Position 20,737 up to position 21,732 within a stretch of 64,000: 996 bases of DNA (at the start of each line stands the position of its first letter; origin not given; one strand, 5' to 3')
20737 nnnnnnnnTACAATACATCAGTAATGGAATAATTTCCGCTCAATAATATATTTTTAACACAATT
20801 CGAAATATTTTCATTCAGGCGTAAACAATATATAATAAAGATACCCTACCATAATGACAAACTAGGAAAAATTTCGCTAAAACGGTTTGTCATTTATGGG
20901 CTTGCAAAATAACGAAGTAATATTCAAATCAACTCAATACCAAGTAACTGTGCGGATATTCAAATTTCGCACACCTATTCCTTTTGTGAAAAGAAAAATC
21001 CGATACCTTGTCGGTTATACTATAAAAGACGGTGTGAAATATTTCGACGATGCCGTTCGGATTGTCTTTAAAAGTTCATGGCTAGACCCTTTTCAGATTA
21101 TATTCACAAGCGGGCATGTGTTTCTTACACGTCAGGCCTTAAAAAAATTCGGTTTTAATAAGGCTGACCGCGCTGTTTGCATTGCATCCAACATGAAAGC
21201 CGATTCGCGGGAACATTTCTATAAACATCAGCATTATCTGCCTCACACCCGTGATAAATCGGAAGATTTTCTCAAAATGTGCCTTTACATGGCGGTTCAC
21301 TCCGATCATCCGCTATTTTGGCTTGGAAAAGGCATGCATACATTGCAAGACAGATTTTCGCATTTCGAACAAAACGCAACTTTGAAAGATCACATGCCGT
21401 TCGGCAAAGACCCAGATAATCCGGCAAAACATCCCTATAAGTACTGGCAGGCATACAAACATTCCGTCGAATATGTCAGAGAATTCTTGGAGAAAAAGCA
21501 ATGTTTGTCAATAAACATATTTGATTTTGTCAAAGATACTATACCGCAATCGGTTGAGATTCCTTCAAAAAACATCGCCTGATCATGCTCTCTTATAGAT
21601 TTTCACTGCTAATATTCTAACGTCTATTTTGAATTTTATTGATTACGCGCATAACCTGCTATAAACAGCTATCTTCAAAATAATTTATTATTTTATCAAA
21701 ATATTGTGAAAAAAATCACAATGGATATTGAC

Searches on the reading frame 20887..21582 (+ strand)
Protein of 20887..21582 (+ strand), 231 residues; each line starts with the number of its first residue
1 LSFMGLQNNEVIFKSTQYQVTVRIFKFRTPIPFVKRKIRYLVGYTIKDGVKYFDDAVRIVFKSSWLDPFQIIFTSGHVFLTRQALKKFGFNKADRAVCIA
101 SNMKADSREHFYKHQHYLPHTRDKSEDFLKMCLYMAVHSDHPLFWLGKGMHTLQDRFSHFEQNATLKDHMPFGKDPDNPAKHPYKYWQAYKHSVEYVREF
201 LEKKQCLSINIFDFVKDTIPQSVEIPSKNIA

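Call 3: search_protein_families(library=pfam, proteins=[window:20887-21582:+], max_evalue=0.01)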
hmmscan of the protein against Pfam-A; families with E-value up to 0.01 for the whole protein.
window:20887-21582:+ (231 aa): 1 family
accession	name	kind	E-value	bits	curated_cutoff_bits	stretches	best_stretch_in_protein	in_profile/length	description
PF00882.24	Zn_dep_PLPC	-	0.0093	16.4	26.8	0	77-172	2-116/167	Zinc dependent phospholipase C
